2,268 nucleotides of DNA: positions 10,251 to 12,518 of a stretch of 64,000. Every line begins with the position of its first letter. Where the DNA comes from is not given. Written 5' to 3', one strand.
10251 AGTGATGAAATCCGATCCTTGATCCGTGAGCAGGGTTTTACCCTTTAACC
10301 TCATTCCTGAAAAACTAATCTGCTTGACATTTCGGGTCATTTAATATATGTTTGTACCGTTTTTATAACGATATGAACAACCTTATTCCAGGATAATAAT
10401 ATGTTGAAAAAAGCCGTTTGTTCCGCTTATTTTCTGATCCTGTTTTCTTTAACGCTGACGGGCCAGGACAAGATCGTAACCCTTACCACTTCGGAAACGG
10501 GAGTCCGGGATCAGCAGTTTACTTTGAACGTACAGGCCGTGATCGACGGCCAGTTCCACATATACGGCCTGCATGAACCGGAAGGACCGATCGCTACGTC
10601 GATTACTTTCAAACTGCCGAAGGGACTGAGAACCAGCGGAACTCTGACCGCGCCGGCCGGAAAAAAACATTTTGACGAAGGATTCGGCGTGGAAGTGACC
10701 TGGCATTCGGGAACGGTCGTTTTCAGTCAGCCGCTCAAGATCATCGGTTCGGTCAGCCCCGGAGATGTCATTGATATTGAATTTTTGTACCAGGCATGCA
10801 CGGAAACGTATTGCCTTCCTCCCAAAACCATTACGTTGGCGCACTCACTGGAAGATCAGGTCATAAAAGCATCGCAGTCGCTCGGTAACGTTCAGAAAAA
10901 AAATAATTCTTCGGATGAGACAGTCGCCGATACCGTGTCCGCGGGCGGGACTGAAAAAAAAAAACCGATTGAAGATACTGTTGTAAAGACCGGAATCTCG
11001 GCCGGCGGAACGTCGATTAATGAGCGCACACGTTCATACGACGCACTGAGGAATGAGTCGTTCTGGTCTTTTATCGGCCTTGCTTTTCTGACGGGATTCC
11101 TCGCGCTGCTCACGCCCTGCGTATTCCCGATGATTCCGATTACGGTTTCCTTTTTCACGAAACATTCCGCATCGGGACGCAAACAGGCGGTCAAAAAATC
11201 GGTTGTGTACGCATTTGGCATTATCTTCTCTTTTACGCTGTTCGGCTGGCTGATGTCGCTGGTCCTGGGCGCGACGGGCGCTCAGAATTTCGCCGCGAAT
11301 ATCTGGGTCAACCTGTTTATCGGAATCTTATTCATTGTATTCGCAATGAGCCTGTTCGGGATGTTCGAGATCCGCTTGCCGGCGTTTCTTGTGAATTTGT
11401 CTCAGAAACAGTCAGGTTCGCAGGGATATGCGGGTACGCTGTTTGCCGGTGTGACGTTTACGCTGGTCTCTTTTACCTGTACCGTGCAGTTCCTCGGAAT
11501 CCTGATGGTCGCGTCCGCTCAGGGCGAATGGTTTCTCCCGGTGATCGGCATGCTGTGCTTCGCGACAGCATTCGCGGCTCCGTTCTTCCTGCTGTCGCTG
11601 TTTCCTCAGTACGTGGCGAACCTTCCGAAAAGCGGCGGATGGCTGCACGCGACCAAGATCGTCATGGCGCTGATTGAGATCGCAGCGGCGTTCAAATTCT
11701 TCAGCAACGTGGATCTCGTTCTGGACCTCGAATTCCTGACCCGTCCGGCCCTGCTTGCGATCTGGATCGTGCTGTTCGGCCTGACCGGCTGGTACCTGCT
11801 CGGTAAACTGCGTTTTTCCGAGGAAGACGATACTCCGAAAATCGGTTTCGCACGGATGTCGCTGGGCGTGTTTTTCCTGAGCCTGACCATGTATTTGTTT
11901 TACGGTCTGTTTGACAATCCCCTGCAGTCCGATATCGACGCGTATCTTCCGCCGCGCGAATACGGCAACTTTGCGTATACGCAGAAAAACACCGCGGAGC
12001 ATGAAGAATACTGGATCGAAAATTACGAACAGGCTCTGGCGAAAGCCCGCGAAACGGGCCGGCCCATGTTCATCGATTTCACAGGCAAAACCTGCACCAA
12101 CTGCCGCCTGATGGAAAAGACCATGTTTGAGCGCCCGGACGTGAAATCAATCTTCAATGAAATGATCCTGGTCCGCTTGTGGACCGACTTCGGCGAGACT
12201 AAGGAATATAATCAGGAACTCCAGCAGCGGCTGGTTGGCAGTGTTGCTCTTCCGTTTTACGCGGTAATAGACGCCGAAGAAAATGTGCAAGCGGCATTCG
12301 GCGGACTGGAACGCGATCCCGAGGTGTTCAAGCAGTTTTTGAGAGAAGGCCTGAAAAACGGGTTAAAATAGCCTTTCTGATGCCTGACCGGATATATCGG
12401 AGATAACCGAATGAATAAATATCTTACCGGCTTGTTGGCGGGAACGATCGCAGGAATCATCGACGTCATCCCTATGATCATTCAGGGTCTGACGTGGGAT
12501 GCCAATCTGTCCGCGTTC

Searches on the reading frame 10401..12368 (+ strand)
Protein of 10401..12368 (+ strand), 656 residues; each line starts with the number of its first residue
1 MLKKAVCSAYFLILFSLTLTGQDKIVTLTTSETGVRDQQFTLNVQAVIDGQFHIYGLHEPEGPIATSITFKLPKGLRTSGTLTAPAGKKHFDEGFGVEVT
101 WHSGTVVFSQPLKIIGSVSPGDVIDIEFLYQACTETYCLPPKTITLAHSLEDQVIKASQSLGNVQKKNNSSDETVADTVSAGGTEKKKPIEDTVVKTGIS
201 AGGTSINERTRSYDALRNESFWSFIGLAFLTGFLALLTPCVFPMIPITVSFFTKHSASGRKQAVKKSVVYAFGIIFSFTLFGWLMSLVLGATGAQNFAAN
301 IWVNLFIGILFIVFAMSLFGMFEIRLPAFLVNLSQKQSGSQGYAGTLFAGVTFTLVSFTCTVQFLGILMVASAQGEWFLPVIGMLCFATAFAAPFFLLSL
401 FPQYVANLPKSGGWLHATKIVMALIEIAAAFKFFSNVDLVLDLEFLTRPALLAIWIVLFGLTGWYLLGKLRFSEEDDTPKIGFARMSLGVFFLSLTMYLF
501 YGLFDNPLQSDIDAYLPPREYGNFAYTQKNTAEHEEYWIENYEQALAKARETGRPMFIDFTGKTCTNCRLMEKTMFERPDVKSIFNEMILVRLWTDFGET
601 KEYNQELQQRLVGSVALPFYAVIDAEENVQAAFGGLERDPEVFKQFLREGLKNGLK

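Call 95: search_protein_families(library=pfam, proteins=[window:10401-12368:+], max_evalue=0.0001)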
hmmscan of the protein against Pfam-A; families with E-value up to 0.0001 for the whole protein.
window:10401-12368:+ (656 aa): 5 families
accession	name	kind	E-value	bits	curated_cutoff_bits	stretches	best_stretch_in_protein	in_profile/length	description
PF02683.22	DsbD_TM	-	7.9e-25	87.9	27.1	1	222-434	2-215/219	Cytochrome C biogenesis protein transmembrane domain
PF13899.12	Thioredoxin_7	-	4.4e-13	49.6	27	1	538-625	2-83/83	Thioredoxin-like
PF11412.14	DsbD_N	-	9.3e-11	42.2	25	1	36-146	16-115/119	Thiol:disulfide interchange protein DsbD, N-terminal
PF13098.12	Thioredoxin_2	-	2.4e-08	34.7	27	1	549-647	1-104/104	Thioredoxin-like domain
PF03190.21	Thioredox_DsbH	-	6.3e-07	29.9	27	1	534-589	18-73/163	Protein of unknown function, DUF255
